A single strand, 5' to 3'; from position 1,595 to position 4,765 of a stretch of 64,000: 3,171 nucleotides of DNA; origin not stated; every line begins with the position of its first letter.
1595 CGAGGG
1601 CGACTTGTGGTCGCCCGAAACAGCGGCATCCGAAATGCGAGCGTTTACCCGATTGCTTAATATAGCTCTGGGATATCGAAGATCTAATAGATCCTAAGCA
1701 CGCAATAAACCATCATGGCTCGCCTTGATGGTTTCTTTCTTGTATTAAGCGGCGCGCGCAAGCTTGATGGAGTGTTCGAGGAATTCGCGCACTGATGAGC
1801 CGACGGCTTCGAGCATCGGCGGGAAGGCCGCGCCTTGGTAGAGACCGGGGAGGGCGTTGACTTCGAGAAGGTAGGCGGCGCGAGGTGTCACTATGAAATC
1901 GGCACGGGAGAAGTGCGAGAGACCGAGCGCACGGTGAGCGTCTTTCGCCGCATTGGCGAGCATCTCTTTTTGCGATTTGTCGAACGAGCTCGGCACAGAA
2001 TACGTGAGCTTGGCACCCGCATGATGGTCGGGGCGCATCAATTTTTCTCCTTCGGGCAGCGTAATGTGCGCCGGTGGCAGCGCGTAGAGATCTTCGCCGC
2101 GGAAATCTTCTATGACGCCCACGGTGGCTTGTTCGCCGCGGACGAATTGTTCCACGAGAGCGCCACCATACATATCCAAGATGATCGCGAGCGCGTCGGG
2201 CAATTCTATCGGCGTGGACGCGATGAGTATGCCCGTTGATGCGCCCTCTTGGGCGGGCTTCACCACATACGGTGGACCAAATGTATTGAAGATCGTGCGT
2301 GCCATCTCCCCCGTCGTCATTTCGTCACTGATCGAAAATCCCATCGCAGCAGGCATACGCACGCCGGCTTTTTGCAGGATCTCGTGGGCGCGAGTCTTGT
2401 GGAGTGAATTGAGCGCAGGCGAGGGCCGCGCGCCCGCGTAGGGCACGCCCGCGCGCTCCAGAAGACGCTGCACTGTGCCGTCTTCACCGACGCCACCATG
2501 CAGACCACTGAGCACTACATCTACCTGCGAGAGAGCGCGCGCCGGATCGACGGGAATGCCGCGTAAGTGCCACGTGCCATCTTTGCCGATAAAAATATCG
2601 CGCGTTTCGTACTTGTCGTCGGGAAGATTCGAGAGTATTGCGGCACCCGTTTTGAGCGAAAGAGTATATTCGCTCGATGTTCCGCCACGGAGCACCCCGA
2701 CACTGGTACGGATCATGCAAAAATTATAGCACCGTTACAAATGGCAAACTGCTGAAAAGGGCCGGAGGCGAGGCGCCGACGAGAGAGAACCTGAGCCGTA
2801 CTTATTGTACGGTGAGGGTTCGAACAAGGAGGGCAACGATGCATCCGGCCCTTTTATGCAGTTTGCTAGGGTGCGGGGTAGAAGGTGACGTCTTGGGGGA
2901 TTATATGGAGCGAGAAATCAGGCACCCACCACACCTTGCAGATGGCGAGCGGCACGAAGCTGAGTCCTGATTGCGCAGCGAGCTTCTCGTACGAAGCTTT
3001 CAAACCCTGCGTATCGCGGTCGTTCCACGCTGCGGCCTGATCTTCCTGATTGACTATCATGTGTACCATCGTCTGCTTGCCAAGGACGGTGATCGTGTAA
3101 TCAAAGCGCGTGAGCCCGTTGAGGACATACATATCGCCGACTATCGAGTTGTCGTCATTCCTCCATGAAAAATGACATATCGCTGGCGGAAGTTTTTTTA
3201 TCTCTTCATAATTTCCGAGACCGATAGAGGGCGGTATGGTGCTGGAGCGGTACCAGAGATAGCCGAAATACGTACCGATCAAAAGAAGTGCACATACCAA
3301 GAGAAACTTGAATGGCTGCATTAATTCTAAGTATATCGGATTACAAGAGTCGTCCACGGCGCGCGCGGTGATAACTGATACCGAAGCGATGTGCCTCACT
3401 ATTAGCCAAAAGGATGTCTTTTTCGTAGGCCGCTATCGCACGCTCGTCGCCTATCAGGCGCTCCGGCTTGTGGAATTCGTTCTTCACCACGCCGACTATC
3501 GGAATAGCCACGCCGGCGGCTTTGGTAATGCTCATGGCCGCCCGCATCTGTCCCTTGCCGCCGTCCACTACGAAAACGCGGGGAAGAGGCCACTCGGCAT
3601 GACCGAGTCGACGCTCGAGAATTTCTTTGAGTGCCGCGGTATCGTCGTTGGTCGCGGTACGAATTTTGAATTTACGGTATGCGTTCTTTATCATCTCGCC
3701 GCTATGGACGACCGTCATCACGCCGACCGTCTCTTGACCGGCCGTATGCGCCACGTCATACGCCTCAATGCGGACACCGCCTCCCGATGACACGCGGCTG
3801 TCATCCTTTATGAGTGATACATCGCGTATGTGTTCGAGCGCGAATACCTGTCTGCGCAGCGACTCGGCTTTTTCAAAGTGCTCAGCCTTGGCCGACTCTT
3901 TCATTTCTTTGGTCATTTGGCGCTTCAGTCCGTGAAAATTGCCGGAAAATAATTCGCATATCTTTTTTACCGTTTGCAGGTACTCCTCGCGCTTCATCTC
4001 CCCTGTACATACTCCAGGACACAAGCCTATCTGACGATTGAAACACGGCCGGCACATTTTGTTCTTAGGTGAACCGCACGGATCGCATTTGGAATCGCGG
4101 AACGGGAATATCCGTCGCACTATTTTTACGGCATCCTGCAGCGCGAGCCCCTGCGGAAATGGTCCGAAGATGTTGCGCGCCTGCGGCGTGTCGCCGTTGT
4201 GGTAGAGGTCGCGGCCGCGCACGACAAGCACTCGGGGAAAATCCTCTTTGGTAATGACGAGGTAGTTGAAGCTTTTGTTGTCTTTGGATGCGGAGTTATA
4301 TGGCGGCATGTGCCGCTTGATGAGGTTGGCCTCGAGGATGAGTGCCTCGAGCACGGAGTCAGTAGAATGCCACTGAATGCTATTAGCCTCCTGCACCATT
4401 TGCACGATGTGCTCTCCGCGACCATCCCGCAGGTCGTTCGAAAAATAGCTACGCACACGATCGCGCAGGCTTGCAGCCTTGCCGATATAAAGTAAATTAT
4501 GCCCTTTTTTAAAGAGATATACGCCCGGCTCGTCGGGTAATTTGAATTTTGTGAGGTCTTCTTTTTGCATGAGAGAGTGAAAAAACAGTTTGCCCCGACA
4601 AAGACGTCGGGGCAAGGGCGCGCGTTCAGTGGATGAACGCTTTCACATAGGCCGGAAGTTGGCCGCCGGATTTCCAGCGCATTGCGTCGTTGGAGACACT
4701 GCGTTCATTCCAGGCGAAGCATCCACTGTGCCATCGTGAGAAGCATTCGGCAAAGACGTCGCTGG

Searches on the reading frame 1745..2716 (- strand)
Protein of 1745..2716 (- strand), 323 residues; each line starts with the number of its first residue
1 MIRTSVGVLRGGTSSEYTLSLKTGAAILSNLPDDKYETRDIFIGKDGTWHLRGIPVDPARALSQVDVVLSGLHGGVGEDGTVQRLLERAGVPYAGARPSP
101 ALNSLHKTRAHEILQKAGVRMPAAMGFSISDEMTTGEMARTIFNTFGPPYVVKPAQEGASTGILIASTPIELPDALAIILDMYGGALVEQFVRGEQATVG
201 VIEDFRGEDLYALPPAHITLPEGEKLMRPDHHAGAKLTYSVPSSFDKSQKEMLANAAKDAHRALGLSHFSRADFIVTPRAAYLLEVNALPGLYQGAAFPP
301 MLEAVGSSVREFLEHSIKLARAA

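Call 81: search_protein_families(library=pfam, proteins=[window:1745-2716:-], max_evalue=0.00001)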
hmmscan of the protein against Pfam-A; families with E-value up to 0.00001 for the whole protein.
window:1745-2716:- (323 aa): 3 families
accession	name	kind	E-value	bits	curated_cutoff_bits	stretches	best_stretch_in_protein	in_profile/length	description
PF07478.18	Dala_Dala_lig_C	-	1.8e-24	86.9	24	1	114-315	2-201/204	D-ala D-ala ligase C-terminus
PF01820.27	Dala_Dala_lig_N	-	1.9e-20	74.1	34.6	2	59-96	84-121/121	D-ala D-ala ligase N-terminus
PF02655.19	ATP-grasp_3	-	1.8e-07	31.8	23.2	1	107-288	4-155/160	ATP-grasp domain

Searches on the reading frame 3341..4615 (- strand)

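Call 81: search_protein_families(library=pfam, proteins=[window:3341-4615:-], max_evalue=0.00001)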
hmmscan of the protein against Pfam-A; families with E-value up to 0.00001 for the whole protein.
window:3341-4615:- (424 aa): 2 families
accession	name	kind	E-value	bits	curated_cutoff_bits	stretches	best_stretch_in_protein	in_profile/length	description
PF08459.17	UvrC_RNaseH_dom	-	1.8e-31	109.6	22.3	1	282-405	12-139/159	UvrC RNAse H endonuclease domain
PF02151.25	UVR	-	8.8e-08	32.1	21.5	1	231-262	4-35/36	UvrB/uvrC motif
